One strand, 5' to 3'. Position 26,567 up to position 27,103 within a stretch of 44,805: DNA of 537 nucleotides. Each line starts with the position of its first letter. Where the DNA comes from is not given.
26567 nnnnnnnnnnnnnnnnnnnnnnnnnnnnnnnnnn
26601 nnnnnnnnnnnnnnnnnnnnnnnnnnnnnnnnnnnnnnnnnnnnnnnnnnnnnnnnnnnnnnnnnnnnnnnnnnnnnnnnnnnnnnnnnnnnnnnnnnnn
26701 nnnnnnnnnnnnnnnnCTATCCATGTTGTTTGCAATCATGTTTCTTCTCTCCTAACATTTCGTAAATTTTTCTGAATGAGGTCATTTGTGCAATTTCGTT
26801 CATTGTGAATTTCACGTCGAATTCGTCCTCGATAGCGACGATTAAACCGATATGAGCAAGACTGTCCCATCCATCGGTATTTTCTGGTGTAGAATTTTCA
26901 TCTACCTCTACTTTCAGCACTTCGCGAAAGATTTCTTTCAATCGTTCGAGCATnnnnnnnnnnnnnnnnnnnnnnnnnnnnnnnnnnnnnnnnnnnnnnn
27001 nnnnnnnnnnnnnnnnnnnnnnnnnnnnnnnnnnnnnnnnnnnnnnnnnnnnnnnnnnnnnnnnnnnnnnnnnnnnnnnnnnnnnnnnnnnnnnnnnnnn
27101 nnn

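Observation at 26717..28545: Acyl carrier protein plus FkbH-like loader inside a phage nucleotide operon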

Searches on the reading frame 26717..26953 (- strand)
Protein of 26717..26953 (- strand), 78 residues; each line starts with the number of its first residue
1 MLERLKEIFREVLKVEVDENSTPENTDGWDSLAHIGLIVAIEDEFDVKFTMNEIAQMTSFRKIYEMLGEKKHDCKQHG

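Call 3: search_protein_families(library=pfam, proteins=[window:26717-26953:-], max_evalue=0.01)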
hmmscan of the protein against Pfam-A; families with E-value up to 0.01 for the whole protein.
window:26717-26953:- (78 aa): 1 family
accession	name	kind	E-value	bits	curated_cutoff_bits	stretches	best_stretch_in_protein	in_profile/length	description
PF00550.31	PP-binding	-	6.4e-08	33.2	20.8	1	3-67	1-67/67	Phosphopantetheine attachment site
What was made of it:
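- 26717..26953 (-): Discrete acyl carrier protein, 78 aa, pI 4.8. The phosphopantetheine-attachment residue is Ser31 (codon 26861-26863), within an invariant Trp-Asp-Ser motif. PF00550 scores above its gathering cutoff (call 3).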

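Call 4: search_protein_families(library=ncbifam, proteins=[window:26717-26953:-], max_evalue=0.01)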
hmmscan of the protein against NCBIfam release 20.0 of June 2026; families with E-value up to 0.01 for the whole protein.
window:26717-26953:- (78 aa): 11 families
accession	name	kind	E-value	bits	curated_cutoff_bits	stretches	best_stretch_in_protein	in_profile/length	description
NF002148.0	PRK00982.1-2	subfamily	1e-06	28.5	71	1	2-71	6-78/79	acyl carrier protein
NF002149.0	PRK00982.1-3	equivalog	3.5e-06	26.9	106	1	3-62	6-68/78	acyl carrier protein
NF009104.0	PRK12449.1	equivalog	1.2e-05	25.1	70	1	2-70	7-78/80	acyl carrier protein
NF002151.0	PRK00982.1-5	equivalog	3.6e-05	23.8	92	1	2-63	5-69/78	acyl carrier protein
TIGR00517.1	acyl_carrier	equivalog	6e-05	22.8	70.45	1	2-63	5-69/77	acyl carrier protein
NF005480.0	PRK07081.1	equivalog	8.2e-05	22.5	72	1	3-64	3-67/83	acyl carrier protein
NF006031.0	PRK08172.1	equivalog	9.6e-05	23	76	1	29-64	36-71/82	acyl carrier protein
NF058660.1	cispen_ACP_AmcB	equivalog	0.001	19.2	80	1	6-63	12-71/80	cispentacin biosynthesis acyl carrier protein AmcB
NF002150.0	PRK00982.1-4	subfamily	0.0021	18.3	66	1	3-61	8-69/80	acyl carrier protein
NF003464.0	PRK05087.1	equivalog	0.0046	16.9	68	1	8-54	10-59/78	D-alanine--poly(phosphoribitol) ligase subunit DltC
NF002147.0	PRK00982.1-1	equivalog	0.0048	16.7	84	1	3-62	10-72/83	acyl carrier protein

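Call 8: search_protein_families(library=phrogs, proteins=[window:26717-26953:-], max_evalue=0.001)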
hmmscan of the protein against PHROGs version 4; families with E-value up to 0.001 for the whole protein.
window:26717-26953:- (78 aa): 1 family
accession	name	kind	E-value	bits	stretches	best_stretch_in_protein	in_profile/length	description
phrog_5934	-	moron, auxiliary metabolic gene and host takeover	0.00041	21.4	1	14-70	31-87/93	acyl carrier protein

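Call 89: search_dna_similar(query=window:26717-26953:-, collection=phages, mode=protein, max_rows=15, max_evalue=0.001)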
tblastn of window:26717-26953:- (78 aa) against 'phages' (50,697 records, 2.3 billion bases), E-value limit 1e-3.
Records with a match: 4; places in all: 4; records where one place covers at least 80% of the query: 3.
Best place of each record, by identity: <60% 4.
By first word of the organism name: Bacteriophage 4.
By host as written in the record: - 4.
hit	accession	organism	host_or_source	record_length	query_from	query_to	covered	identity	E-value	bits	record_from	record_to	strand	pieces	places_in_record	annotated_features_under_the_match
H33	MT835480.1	Bacteriophage sp.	human fecal samples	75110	1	67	86%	38.6%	6e-10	59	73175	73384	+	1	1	record has no annotation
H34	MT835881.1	Bacteriophage sp.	human fecal samples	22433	1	78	100%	30.9%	6e-4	42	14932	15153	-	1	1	record has no annotation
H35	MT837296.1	Bacteriophage sp.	human fecal samples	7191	1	57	73%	41.7%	9e-7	50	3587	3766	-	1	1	record has no annotation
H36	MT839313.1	Bacteriophage sp.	human fecal samples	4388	1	67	86%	30.4%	3e-5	45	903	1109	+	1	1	record has no annotation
